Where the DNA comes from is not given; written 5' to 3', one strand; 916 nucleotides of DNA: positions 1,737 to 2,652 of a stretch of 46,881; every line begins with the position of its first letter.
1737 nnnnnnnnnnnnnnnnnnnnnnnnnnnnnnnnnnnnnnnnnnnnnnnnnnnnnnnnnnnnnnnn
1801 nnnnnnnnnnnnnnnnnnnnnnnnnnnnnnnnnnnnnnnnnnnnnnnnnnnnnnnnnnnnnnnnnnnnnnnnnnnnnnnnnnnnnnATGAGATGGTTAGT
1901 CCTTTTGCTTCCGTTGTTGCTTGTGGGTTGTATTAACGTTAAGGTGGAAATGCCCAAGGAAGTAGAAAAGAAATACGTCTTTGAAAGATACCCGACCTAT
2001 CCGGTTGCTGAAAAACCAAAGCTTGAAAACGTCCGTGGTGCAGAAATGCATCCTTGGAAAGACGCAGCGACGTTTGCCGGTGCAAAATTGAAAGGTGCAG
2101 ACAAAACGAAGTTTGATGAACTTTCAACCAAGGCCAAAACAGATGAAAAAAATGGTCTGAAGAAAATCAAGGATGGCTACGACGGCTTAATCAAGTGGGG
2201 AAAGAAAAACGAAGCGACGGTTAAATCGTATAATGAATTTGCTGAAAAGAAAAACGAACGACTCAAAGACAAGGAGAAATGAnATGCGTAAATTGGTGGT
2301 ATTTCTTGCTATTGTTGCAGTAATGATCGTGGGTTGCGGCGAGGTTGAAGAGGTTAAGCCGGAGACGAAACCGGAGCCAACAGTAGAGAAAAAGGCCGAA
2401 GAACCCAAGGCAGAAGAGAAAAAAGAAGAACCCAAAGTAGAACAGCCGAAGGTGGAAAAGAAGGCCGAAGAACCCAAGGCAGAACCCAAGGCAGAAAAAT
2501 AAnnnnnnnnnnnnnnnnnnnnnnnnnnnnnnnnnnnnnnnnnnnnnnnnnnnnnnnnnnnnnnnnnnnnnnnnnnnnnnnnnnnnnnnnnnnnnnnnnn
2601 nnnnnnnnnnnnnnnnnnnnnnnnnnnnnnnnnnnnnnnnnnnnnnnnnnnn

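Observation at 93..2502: Phage-encoded metacaspase-like protease beside a membrane protein and two tandem lipoproteins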

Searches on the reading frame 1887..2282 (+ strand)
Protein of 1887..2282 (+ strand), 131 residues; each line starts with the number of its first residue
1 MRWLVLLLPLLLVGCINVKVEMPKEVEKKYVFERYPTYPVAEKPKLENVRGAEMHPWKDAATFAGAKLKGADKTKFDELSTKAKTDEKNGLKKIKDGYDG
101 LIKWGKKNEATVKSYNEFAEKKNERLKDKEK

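Call 5: search_protein_families(library=pfam, proteins=[window:1887-2282:+], max_evalue=1)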
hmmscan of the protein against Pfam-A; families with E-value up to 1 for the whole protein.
window:1887-2282:+ (131 aa): 0 families

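Call 13: search_protein_families(library=phrogs, proteins=[window:1887-2282:+], max_evalue=0.1)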
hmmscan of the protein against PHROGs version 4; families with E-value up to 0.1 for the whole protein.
window:1887-2282:+ (131 aa): 1 family
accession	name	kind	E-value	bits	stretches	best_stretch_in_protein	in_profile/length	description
phrog_8165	-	unknown function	0.054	14.2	0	1-46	1-47/156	-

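Call 45: find_homologous_proteins(query=window:1887-2279:+, max_evalue=0.001)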
Query window:1887-2279:+ (131 aa): 2 proteins with E <= 0.001 among 38 candidates.
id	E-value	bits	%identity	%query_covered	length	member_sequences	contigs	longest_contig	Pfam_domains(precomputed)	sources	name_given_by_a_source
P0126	4.1e-80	284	100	100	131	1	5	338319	-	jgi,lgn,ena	-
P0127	3.5e-58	213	73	100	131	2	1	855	-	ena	-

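Call 93: search_protein_representatives(protein=window:1887-2279:+)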
Query: 131 residues. Proteins with E-value up to 0.001 (for the whole library): 22; up to 1e-10: 10; up to 1e-30: 1. The best 22 are listed.
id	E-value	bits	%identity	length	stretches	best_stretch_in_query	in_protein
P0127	1.1e-58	213.3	73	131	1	1-129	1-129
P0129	9.1e-22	93.9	49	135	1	11-131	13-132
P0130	9.8e-22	93.8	48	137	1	12-125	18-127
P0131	7.6e-18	81.2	45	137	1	4-127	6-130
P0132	1.6e-15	73.7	39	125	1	1-124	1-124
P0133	8.1e-15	71.4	41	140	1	25-127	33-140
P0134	6.0e-14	68.6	42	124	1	27-125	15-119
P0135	4.7e-13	65.7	36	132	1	30-128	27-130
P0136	7.7e-12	61.8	39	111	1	27-128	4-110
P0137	8.0e-11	58.5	34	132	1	6-131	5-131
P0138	1.6e-08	51.0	37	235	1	5-130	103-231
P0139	2.2e-08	50.7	39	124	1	26-126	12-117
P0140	3.8e-07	46.6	45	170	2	7-53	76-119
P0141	6.0e-06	42.7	35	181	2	84-125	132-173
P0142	7.8e-06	42.4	33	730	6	81-120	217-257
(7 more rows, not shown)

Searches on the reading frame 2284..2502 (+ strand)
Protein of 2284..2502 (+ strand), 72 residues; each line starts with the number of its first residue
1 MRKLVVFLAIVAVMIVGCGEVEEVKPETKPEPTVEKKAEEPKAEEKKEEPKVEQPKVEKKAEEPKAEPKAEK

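Call 5: search_protein_families(library=pfam, proteins=[window:2284-2502:+], max_evalue=1)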
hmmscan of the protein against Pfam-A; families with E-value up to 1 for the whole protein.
window:2284-2502:+ (72 aa): 2 families
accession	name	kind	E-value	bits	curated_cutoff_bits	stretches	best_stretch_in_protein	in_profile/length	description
PF06459.17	RR_TM4-6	-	0.37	11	25.1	1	17-67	69-119/277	Ryanodine Receptor TM 4-6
PF19498.4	DUF6033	-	0.94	9.7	25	1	32-65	122-159/205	Protein of unknown function (DUF6033)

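Call 13: search_protein_families(library=phrogs, proteins=[window:2284-2502:+], max_evalue=0.1)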
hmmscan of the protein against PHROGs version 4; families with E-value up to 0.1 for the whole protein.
window:2284-2502:+ (72 aa): 21 families
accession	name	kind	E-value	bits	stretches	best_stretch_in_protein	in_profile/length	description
phrog_21937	-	unknown function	0.00044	21.2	1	3-63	2-67/210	-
phrog_17956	-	unknown function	0.0009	20.1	1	1-64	1-67/223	-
phrog_8241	-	unknown function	0.0017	19.7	1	1-45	1-43/143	-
phrog_1267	-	lysis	0.0026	19.4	1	1-56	2-49/119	Rz-like spanin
phrog_8801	-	unknown function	0.0035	18.9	1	1-46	1-44/94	-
phrog_806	-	unknown function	0.0066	17.5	1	5-49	12-53/187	-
phrog_32961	-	unknown function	0.0072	17.7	1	1-67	1-67/161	-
phrog_25477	-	unknown function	0.011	17.1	1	1-68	1-60/162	-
phrog_14435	-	unknown function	0.011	16.9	1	1-64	1-62/128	-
phrog_1119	-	moron, auxiliary metabolic gene and host takeover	0.013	16.9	1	1-40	1-32/78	Cor superinfection exclusion protein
phrog_27800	-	unknown function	0.013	16.6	1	1-62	1-54/164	-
phrog_8372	-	unknown function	0.016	16.1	1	1-22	1-22/58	-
phrog_9078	-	unknown function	0.018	15.8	1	3-38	5-39/115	-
phrog_3641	-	unknown function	0.024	15.9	1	1-24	7-30/69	-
phrog_20876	-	DNA, RNA and nucleotide metabolism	0.029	14.3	1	5-72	63-136/395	nuclease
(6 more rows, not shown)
